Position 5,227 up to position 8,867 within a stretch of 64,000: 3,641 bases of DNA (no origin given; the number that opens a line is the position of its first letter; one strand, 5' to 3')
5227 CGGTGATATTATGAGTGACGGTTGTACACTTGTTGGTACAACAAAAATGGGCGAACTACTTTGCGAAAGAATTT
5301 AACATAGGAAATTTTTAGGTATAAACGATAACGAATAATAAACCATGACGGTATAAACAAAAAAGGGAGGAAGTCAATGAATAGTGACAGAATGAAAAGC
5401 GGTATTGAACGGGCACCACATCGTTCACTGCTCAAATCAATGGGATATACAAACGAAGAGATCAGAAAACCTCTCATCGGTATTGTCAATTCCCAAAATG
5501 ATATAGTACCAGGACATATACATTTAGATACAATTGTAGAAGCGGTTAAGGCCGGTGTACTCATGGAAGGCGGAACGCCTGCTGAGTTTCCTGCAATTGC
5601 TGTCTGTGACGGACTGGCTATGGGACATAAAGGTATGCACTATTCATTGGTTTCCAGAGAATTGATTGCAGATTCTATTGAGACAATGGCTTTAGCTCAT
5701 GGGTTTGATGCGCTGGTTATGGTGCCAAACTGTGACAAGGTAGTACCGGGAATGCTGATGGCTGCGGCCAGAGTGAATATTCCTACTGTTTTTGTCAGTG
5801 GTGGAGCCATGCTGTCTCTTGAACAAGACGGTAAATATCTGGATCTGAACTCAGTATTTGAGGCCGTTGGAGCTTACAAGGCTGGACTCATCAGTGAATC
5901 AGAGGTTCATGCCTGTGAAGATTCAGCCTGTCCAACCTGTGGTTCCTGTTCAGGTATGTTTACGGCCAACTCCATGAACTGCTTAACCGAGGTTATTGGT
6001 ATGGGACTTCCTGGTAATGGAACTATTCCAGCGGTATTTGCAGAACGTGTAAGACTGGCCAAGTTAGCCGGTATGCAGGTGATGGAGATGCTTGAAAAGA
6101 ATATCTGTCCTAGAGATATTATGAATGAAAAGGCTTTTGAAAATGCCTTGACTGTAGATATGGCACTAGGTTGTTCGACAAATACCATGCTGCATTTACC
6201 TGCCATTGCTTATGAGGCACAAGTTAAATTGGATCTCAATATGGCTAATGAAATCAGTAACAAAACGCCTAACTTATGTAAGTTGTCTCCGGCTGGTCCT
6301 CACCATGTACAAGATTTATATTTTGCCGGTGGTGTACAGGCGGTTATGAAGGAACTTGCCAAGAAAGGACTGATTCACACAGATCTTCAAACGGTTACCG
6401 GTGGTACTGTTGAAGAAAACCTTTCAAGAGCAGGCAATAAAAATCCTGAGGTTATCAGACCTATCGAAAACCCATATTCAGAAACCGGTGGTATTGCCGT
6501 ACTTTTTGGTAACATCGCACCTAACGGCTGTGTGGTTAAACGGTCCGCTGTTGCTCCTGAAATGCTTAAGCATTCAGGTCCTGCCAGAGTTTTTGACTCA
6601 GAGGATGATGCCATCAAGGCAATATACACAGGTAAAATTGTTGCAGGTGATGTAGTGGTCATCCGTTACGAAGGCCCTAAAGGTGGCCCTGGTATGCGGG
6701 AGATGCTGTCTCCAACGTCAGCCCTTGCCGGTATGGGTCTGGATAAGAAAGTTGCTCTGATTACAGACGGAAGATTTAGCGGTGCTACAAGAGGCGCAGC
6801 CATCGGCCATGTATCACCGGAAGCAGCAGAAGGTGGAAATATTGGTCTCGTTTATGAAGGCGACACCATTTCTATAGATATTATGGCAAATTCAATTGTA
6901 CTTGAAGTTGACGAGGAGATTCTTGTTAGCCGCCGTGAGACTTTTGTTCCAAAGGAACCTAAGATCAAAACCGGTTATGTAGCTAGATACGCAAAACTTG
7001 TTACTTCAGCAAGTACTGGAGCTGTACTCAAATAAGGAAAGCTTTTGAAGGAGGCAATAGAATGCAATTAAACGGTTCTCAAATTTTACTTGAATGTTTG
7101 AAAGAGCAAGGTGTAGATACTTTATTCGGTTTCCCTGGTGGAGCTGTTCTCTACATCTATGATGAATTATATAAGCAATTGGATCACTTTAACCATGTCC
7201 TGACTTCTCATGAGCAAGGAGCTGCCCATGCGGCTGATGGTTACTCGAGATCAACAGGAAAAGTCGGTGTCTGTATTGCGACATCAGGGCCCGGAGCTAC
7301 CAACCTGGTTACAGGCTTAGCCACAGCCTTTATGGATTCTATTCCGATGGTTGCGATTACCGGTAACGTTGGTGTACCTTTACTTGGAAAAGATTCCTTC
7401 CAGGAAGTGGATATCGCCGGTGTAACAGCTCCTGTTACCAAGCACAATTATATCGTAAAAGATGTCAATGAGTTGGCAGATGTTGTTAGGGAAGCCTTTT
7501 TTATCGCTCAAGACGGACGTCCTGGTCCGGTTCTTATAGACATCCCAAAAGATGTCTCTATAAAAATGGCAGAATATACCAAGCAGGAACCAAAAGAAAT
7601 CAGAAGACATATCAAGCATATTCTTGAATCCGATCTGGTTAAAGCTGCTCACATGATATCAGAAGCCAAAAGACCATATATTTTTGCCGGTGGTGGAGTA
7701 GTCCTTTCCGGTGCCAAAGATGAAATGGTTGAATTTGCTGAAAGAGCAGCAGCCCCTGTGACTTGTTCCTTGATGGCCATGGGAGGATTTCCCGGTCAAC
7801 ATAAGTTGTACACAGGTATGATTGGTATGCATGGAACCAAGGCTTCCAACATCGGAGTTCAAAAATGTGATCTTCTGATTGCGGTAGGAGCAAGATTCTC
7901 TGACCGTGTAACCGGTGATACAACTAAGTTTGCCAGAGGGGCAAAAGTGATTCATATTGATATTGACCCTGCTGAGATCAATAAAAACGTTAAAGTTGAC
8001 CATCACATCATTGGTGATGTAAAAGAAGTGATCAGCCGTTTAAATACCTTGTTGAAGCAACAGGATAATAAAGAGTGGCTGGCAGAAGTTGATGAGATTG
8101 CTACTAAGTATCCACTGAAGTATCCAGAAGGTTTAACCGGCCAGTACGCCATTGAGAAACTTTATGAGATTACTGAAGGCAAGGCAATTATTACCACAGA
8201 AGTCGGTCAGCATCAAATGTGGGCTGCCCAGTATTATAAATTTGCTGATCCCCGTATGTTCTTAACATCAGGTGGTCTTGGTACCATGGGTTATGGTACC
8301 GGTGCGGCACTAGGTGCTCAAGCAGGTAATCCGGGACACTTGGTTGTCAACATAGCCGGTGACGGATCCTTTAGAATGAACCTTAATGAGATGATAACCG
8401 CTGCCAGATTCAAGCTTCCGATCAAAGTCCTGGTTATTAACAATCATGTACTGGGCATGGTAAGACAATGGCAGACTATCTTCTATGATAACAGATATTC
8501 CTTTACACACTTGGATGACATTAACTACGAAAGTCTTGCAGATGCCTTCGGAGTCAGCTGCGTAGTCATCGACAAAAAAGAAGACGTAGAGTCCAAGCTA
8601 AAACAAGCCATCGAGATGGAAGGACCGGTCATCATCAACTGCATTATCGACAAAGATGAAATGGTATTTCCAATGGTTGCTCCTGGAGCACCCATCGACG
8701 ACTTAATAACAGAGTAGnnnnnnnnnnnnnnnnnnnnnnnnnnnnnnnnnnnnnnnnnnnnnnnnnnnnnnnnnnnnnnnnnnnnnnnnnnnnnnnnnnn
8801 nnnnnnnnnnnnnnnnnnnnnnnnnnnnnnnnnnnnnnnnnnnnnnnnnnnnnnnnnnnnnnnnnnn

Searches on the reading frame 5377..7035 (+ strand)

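Call 54: search_protein_families(library=pfam, proteins=[window:5377-7035:+], max_evalue=0.00001)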
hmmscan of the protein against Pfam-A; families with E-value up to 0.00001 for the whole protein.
window:5377-7035:+ (552 aa): 2 families
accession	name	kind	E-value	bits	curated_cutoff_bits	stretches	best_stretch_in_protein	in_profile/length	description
PF00920.27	ILVD_EDD_N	-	1.9e-137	458.1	27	1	31-348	1-316/316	Dihydroxy-acid/6-phosphogluconate dehydratase N-terminal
PF24877.1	ILV_EDD_C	-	2.2e-80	269.1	27.7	1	358-549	1-191/191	Dihydroxy-acid/6-phosphogluconate dehydratase C-terminal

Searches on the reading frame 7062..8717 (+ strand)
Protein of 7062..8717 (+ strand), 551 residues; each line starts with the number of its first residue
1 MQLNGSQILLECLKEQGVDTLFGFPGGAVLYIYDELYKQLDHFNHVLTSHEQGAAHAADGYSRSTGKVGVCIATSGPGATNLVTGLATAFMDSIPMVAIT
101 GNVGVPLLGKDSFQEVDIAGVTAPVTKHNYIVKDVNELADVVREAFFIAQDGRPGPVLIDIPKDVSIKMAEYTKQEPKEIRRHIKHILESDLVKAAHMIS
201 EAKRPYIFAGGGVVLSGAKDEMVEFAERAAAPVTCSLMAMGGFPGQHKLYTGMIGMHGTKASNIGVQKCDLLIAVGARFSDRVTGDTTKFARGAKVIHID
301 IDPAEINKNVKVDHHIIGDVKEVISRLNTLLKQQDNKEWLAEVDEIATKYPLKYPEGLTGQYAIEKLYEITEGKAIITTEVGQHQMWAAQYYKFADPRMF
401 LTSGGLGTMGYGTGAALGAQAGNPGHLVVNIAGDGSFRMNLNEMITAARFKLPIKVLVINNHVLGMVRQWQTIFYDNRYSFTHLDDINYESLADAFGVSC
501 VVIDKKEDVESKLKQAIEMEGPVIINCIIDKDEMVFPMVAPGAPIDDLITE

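Call 54: search_protein_families(library=pfam, proteins=[window:7062-8717:+], max_evalue=0.00001)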
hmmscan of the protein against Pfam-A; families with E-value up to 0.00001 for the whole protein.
window:7062-8717:+ (551 aa): 3 families
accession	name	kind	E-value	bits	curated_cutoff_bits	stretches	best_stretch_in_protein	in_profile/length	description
PF02775.26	TPP_enzyme_C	-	9.7e-53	178.5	21.9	1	381-527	2-151/151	Thiamine pyrophosphate enzyme, C-terminal TPP binding domain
PF00205.28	TPP_enzyme_M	-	1.7e-48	164.3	30.4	1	194-327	3-137/137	Thiamine pyrophosphate enzyme, central domain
PF02776.23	TPP_enzyme_N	-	2.2e-39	134.3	26.8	1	4-119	2-117/119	Thiamine pyrophosphate enzyme, N-terminal TPP binding domain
